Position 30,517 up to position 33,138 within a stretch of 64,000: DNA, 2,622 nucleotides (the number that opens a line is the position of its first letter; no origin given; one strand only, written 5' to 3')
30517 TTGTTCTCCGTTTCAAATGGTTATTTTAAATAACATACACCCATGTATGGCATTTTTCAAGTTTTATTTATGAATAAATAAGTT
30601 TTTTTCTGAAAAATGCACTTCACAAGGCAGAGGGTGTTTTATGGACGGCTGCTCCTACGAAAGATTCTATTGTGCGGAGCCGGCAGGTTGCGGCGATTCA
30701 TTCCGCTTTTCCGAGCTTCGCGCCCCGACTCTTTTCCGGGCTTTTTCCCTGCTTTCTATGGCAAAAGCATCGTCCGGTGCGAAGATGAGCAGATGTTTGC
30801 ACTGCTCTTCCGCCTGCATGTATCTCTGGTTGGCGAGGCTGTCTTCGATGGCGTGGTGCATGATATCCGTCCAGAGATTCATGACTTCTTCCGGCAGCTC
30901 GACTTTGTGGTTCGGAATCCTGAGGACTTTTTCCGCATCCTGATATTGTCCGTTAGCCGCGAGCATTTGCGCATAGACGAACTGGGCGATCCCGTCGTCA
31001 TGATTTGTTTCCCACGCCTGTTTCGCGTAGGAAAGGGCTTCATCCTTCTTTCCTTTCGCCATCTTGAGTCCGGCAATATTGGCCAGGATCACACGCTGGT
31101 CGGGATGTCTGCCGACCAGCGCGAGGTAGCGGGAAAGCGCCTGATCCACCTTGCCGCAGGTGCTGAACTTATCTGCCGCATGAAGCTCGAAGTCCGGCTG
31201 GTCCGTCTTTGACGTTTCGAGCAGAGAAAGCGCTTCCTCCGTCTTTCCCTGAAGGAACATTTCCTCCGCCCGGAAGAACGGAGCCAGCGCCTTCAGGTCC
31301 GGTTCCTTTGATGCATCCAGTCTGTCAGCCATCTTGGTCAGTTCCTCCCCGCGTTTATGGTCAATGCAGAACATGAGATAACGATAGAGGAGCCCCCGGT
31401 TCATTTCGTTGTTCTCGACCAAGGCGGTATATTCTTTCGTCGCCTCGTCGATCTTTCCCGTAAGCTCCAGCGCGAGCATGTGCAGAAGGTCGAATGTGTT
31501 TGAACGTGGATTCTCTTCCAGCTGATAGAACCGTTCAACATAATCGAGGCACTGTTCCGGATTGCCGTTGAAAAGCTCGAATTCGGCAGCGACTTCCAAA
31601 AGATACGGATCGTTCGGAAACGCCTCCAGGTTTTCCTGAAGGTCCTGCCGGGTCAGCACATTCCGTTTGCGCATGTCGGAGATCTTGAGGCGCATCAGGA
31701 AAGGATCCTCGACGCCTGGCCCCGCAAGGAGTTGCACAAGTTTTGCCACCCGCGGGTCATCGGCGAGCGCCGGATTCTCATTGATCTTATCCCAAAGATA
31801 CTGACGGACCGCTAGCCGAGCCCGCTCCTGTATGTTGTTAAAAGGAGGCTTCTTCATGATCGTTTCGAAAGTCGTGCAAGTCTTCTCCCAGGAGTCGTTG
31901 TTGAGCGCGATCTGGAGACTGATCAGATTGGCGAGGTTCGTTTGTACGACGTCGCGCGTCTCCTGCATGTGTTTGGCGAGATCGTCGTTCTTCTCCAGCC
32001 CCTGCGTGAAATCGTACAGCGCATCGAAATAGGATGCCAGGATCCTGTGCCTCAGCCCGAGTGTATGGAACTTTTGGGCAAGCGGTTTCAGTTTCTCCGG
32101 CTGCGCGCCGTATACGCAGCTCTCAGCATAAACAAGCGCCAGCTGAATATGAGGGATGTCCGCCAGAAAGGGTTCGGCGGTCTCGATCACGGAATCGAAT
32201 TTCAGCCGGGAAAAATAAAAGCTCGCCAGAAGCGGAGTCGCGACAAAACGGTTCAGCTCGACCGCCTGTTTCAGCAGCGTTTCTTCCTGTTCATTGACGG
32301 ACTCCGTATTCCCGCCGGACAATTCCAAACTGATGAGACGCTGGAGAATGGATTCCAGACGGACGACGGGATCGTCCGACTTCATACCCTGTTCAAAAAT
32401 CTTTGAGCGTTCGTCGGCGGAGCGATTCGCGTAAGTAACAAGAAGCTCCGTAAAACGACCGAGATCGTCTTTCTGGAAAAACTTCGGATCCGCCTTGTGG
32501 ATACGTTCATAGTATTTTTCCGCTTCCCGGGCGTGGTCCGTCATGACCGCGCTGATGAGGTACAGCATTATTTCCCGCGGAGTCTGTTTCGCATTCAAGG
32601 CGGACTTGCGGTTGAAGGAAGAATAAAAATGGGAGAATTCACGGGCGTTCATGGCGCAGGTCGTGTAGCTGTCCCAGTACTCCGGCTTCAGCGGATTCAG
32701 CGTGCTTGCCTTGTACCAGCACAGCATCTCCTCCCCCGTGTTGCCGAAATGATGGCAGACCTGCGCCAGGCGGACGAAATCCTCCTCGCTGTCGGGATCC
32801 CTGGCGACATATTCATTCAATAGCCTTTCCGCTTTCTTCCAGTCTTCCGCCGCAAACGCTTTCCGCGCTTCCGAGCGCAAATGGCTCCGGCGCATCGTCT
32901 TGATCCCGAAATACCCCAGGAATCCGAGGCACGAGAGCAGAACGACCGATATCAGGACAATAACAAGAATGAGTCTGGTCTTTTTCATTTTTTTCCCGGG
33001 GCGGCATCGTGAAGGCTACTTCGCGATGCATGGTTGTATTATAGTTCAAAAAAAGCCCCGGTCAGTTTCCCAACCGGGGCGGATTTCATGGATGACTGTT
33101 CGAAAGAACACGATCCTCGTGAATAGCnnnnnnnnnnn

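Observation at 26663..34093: Tandemly duplicated module: secreted protein ending in (Q/S)PLP + hydrophobic helix + Arg/Lys cluster, each followed by a ~775-aa N-anchored TPR paralog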

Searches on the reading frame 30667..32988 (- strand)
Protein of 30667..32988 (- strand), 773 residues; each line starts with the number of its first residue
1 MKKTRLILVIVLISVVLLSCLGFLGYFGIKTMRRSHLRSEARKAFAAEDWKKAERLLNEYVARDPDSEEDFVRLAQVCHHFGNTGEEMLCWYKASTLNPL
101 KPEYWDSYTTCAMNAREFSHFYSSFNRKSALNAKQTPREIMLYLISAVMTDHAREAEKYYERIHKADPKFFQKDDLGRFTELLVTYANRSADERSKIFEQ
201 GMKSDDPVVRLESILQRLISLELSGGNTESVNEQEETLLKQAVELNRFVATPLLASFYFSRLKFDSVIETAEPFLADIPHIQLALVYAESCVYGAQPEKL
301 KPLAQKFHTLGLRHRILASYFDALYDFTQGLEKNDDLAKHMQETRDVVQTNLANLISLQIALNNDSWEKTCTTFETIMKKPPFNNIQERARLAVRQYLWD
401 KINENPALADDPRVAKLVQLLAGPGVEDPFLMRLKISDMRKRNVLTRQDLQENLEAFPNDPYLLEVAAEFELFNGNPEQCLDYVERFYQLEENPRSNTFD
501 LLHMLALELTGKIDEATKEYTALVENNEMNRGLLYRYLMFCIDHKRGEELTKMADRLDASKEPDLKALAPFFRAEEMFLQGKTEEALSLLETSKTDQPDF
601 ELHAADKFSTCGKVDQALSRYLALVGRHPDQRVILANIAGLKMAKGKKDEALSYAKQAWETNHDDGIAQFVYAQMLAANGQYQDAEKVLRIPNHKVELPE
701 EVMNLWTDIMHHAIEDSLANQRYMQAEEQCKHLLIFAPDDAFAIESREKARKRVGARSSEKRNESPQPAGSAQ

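Call 3: search_protein_families(library=ncbifam, proteins=[window:30667-32988:-], max_evalue=10)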
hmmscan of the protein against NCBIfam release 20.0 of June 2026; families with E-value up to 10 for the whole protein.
window:30667-32988:- (773 aa): 17 families
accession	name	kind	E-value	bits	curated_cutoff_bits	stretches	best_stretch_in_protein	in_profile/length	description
TIGR02917.1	PEP_TPR_lipo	equivalog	9.9e-17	60.1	312.2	2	455-744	459-740/899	XrtA/PEP-CTERM system TPR-repeat protein PrsT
NF052415.1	T3SS_chap_SctY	equivalog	7.4e-08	32.9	70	2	611-690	19-101/106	type III secretion apparatus assembly chaperone SctY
NF040959.1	MamA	equivalog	9.6e-08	31.7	200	2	33-166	36-165/204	magnetosome protein MamA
NF033920.0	C39_PA2778_fam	equivalog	1e-07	31.7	150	1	592-689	150-247/255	PA2778 family cysteine peptidase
NF052400.1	M48_BAM_BepA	equivalog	2.1e-05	23.5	570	1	596-726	305-431/483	beta-barrel assembly-enhancing protease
NF008520.0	PRK11447.1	equivalog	2.5e-05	22.3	858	1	511-690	509-695/1157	cellulose synthase complex outer membrane protein BcsC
NF047558.1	TPR_END_plus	domain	0.00033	20.5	32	1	637-664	4-31/56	TPR end-of-group domain-containing protein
TIGR03939.1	PGA_TPR_OMP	equivalog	0.00059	18.2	366.65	2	47-151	133-237/800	poly-beta-1,6 N-acetyl-D-glucosamine export porin PgaA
NF002725.1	PRK02603.1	equivalog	0.00067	19.7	143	2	584-690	59-162/173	photosystem I assembly protein Ycf3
TIGR04510.1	mod_pep_cyc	subfamily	0.0011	17.6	400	2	623-730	527-635/814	putative peptide modification system cyclase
TIGR02508.1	type_III_yscG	equivalog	0.0012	19.1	97.15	2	631-690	5-64/116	YscG family type III secretion system chaperone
TIGR02521.1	type_IV_pilW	equivalog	0.0066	16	154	1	633-723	136-225/234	type IV pilus biogenesis/stability protein PilW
TIGR02552.1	LcrH_SycD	equivalog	0.01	15.5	104.8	2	609-692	29-112/136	SycD/LcrH family type III secretion system chaperone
TIGR03302.1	OM_YfiO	subfamily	0.014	14.9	81.4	1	5-68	2-67/239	outer membrane protein assembly factor BamD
NF047371.1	FlcA_CTERM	equivalog_domain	0.062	11.7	300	1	513-686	246-412/646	periplasmic flagellar collar protein FlcA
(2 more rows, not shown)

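Call 4: search_protein_families(library=pfam, proteins=[window:30667-32988:-], max_evalue=10)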
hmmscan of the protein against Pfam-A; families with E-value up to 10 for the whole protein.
window:30667-32988:- (773 aa): 23 families
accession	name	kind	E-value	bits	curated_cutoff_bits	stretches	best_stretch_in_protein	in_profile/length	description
PF13428.12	TPR_14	-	6.1e-14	51.6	23.5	3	45-76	12-43/44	Tetratricopeptide repeat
PF14559.12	TPR_19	-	1.3e-11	45.1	25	3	643-692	2-52/68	Tetratricopeptide repeat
PF13432.12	TPR_16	-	6.7e-09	36.5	32.7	2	642-690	7-55/65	Tetratricopeptide repeat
PF12895.13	ANAPC3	-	6.9e-08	33.1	27.2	2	643-689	34-79/82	Anaphase-promoting complex, cyclosome, subunit 3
PF07719.23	TPR_2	-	4.2e-05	23.8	27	0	41-66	8-33/34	Tetratricopeptide repeat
PF13429.12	TPR_15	-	7.5e-05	22.7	26.2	2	482-619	131-269/280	Tetratricopeptide repeat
PF24575.1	TPR_Slam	-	0.0002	22.2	35.2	1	617-687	34-102/104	Surface lipoprotein assembly modifier, N-terminal TPR repeats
PF09477.16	Type_III_YscG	-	0.00068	20.1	32.1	1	632-690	6-64/116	Bacterial type III secretion system chaperone protein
PF07721.20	TPR_4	-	0.00074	20.4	27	0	668-690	3-25/26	Tetratricopeptide repeat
PF23914.1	TPR_CcmH_CycH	-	0.0017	18.7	42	1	641-690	59-108/158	Cytochrome c-type biogenesis protein H TPR domain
PF25062.1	ARM_TT21_N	-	0.0041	17.3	40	0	492-534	22-64/222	Tetratricopeptide repeat protein 21 N-terminal ARM repeat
PF25064.1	ARM_TT21_5th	-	0.0048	17.6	27.8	1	613-679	16-83/117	TT21 fifth ARM repeats domain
PF13431.12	TPR_17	-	0.0062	17.2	24.4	1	657-686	4-33/34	Tetratricopeptide repeat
PF13176.12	TPR_7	-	0.019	15.5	27.9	0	635-665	2-32/36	Tetratricopeptide repeat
PF13174.12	TPR_6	-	0.027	15.6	26.3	0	45-67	10-33/33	Tetratricopeptide repeat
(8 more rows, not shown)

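Call 7: find_homologous_proteins(query=window:30667-32988:-)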
Query window:30667-32988:- (773 aa): 160 proteins with E <= 0.001 among 8000 candidates; the best 120 are listed.
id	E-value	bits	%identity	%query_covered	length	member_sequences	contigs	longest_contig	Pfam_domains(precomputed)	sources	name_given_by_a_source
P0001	0.0e+0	1717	98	100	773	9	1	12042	PF14559.13,PF12895.14,PF13432.13,PF13428.13,PF13429.13,PF07719.24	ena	-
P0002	0.0e+0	1613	92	100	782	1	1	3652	PF14559.13,PF24575.2,PF12895.14,PF13432.13,PF13428.13,PF13429.13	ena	-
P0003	0.0e+0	1557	90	99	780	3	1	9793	PF14559.13,PF12895.14,PF13428.13,PF25064.2,PF07719.24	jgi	-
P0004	0.0e+0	1481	85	100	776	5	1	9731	PF14559.13,PF12895.14,PF13432.13,PF13428.13,PF07719.24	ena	-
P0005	0.0e+0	1429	83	99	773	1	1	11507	PF14559.13,PF13432.13,PF13428.13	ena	-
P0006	0.0e+0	1425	84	98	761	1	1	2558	PF14559.13,PF12895.14,PF13432.13,PF13428.13,PF25064.2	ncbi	-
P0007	0.0e+0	1389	81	97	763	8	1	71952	PF14559.13,PF12895.14,PF13432.13,PF13428.13,PF25064.2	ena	-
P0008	0.0e+0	1366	80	98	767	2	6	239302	PF14559.13,PF24575.2,PF12895.14,PF13432.13,PF13428.13,PF13429.13,PF07719.24,PF13174.13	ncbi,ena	-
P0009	0.0e+0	1279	75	98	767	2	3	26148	PF14559.13,PF12895.14,PF13432.13,PF13428.13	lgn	-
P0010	0.0e+0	1268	73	99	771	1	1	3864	PF14559.13,PF13432.13,PF13428.13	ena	-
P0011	0.0e+0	1259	73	100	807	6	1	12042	PF14559.13,PF12895.14,PF13432.13,PF13428.13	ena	-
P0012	0.0e+0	1227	73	98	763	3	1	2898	PF14559.13,PF12895.14,PF13432.13,PF13428.13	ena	-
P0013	0.0e+0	1225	71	100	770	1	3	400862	PF14559.13,PF12895.14,PF13432.13,PF13428.13,PF13174.13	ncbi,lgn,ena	-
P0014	0.0e+0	1214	70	100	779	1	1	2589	PF12895.14,PF13432.13,PF13428.13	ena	-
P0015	0.0e+0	1207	71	100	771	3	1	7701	PF14559.13,PF13431.13,PF13432.13,PF13428.13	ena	-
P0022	0.0e+0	1175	68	98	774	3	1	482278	PF14559.13,PF13428.13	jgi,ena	-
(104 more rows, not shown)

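Call 9: find_encoding_contigs(protein=P0013, flank=10000, max_places=2)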
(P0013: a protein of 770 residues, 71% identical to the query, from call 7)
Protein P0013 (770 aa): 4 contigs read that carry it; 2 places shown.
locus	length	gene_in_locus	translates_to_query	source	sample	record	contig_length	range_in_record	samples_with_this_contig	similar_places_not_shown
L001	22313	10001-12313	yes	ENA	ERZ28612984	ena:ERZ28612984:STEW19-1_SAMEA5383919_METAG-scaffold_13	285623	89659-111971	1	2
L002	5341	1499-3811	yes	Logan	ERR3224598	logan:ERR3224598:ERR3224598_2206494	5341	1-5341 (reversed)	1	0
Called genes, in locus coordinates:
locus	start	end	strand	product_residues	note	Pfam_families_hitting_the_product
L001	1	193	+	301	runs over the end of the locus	PF02016:Peptidase_S66, PF17676:Peptidase_S66C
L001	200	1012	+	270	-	PF02163:Peptidase_M50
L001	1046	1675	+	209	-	-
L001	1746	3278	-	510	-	PF13440:Polysacc_synt_3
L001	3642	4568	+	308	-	-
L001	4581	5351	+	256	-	PF01784:DUF34_NIF3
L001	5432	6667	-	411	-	PF13439:Glyco_transf_4, PF13579:Glyco_trans_4_4, PF20706:GT4-conflict, PF00534:Glycos_transf_1, PF13692:Glyco_trans_1_4, PF13524:Glyco_trans_1_2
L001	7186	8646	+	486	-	PF01875:Memo, PF01871:AMMECR1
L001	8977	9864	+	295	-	-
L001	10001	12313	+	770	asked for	PF12895:ANAPC3 (faint), PF13174:TPR_6 (faint), PF13428:TPR_14 (faint), PF13432:TPR_16 (faint), PF14559:TPR_19 (faint)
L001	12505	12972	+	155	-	-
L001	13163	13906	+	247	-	-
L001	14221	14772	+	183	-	-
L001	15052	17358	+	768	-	PF13428:TPR_14 (faint), PF25062:ARM_TT21_N (faint)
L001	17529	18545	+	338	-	PF01297:ZnuA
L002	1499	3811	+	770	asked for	PF12895:ANAPC3 (faint), PF13174:TPR_6 (faint), PF13428:TPR_14 (faint), PF13432:TPR_16 (faint), PF14559:TPR_19 (faint)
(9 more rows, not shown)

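Call 10: find_encoding_contigs(protein=P0022, flank=10000, max_places=2)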
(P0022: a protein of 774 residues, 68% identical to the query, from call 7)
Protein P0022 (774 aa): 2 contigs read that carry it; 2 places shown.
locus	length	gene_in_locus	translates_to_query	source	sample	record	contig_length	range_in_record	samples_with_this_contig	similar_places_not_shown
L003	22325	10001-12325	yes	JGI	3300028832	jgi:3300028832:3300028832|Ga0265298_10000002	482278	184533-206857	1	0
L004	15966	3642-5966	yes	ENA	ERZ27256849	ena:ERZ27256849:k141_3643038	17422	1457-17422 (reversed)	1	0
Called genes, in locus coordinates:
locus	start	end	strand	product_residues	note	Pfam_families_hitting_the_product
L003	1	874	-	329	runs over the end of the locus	PF00528:BPD_transp_1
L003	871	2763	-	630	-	PF01134:GIDA, PF12831:FAD_oxidored (weak), PF13738:Pyr_redox_3 (faint), PF13932:SAM_GIDA_C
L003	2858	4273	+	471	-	PF03781:FGE-sulfatase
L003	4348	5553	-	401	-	PF01098:FTSW_RODA_SPOVE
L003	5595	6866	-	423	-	PF00709:Adenylsucc_synt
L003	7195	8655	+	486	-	PF01875:Memo, PF01871:AMMECR1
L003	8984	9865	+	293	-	-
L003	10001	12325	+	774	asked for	PF13428:TPR_14 (faint), PF14559:TPR_19 (faint)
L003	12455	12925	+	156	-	-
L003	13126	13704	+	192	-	-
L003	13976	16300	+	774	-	PF12895:ANAPC3 (faint), PF13428:TPR_14 (faint), PF14559:TPR_19 (faint), PF17874:TPR_MalT (faint)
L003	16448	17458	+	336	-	PF01297:ZnuA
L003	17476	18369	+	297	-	PF00005:ABC_tran, PF13304:AAA_21 (faint)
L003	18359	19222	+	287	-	PF00950:ABC-3, PF01032:FecCD (weak)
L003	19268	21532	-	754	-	PF10034:Dpy19 (weak)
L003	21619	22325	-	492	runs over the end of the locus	PF00309:Sigma54_AID (faint), PF04963:Sigma54_CBD, PF04552:Sigma54_DBD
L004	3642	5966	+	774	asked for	PF13428:TPR_14 (faint), PF14559:TPR_19 (faint)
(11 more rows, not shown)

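Call 20: find_related_loci(query=A1, collection=genome_contigs, flank=10000)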
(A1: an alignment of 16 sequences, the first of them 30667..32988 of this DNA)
Query A1 (773 aa) in genome_contigs; peptide patterns used: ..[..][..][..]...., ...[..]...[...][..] (x = any residue, [..] = any of these).
55 stretches matched a pattern; 22 encode a relative of the query (tblastn E <= 1e-3); 18 distinct loci.
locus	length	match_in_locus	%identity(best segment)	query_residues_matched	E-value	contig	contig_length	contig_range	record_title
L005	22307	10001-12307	80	1-769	0e+0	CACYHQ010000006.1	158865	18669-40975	uncultured bacterium isolate RUG11954 genome assembly, contig: RUG11954_asm_6, whole genome shotgun sequence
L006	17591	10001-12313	71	1-773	0e+0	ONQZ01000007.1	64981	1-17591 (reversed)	uncultured Lentisphaerae bacterium isolate RUG555 genome assembly, contig: scaffold_229, whole genome shotgun sequence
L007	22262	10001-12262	67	1-754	0e+0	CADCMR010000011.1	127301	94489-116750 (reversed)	uncultured bacterium isolate RUG14783 genome assembly, contig: RUG14783_asm_11, whole genome shotgun sequence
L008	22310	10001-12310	65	1-769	0e+0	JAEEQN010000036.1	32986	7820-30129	MAG: Victivallales bacterium isolate Tb.RUG.336 NODE_4446_length_32986_cov_3.617517, whole genome shotgun sequence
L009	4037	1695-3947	64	1-757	0e+0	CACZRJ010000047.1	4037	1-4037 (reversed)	MAG: uncultured Ruminococcus sp. isolate RUG12874 genome assembly, contig: RUG12874_asm_47, whole genome shotgun sequenc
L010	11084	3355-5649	63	1-764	0e+0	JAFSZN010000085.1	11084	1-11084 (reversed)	MAG: Lentisphaeria bacterium isolate RGIG3616 Goat_Rumen.Co__c1395126, whole genome shotgun sequence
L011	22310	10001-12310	71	1-773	0e+0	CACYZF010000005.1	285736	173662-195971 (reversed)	uncultured bacterium isolate RUG12414 genome assembly, contig: RUG12414_asm_5, whole genome shotgun sequence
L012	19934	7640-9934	60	1-769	0e+0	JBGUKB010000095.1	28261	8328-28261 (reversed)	MAG: Victivallales bacterium isolate ruminal_MAG_290 ruminal_MAG_290_contig_0095, whole genome shotgun sequence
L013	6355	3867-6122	61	3-754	0e+0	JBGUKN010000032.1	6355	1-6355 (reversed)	MAG: Victivallales bacterium isolate ruminal_MAG_28 ruminal_MAG_28_contig_0032, whole genome shotgun sequence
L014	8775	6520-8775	59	1-750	0e+0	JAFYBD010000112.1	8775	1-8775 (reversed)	MAG: Lentisphaeria bacterium isolate RGIG6930 Sheep_Rumen-5__c658085, whole genome shotgun sequence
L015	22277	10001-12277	59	1-754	0e+0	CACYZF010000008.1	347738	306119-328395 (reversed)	uncultured bacterium isolate RUG12414 genome assembly, contig: RUG12414_asm_8, whole genome shotgun sequence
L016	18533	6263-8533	60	1-752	0e+0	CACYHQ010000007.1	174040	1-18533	uncultured bacterium isolate RUG11954 genome assembly, contig: RUG11954_asm_7, whole genome shotgun sequence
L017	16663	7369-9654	64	1-764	0e+0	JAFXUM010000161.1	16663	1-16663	MAG: Lentisphaeria bacterium isolate RGIG6757 Sheep_Rumen-3__c862450, whole genome shotgun sequence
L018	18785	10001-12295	62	1-761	0e+0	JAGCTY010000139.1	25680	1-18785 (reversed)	MAG: Lentisphaeria bacterium isolate RGIG10120 Yak_Rumen-4__c1594177, whole genome shotgun sequence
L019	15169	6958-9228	61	1-752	0e+0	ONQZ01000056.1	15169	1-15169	uncultured Lentisphaerae bacterium isolate RUG555 genome assembly, contig: scaffold_2425, whole genome shotgun sequence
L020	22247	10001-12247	36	4-752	6e-150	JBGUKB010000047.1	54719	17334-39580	MAG: Victivallales bacterium isolate ruminal_MAG_290 ruminal_MAG_290_contig_0047, whole genome shotgun sequence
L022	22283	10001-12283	35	4-761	9e-146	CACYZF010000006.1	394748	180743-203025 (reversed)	uncultured bacterium isolate RUG12414 genome assembly, contig: RUG12414_asm_6, whole genome shotgun sequence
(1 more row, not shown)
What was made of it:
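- On PEP-CTERM / exosortase system: There are 2-4 modules per genome (call 20).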

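Call 28: search_protein_families(library=padloc, proteins=[window:30667-32988:-], max_evalue=1)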
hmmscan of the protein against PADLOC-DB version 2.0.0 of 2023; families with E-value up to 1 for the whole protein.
window:30667-32988:- (773 aa): 1 family
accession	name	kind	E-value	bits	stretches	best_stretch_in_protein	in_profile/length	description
PDLC01171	TPR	-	0.0063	13.6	1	611-690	266-346/504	TPR repeats containing protein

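Call 29: search_protein_families(library=phrogs, proteins=[window:30667-32988:-], max_evalue=0.1)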
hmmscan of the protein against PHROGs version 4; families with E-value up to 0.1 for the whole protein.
window:30667-32988:- (773 aa): 0 families

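Call 36: find_encoding_contigs(protein=P0001, flank=10000, max_places=2)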
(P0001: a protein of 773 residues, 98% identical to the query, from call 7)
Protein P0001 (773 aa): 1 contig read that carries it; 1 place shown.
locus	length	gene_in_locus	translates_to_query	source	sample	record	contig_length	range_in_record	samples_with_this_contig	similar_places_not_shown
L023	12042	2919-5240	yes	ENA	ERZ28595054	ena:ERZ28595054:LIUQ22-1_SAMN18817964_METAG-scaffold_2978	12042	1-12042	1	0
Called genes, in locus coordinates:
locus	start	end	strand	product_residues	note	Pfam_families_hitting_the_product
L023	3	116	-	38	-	?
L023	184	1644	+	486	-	PF01875:Memo, PF01871:AMMECR1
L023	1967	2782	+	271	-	-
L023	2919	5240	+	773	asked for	PF07719:TPR_2 (faint), PF12895:ANAPC3 (faint), PF13428:TPR_14 (faint), PF13429:TPR_15 (faint), PF13432:TPR_16 (faint), PF14559:TPR_19 (weak)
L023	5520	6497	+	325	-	-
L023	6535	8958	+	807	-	PF13428:TPR_14 (faint), PF13432:TPR_16 (faint), PF14559:TPR_19 (faint), PF12895:ANAPC3 (faint)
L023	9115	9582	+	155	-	-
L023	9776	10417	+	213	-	-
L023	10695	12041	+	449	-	?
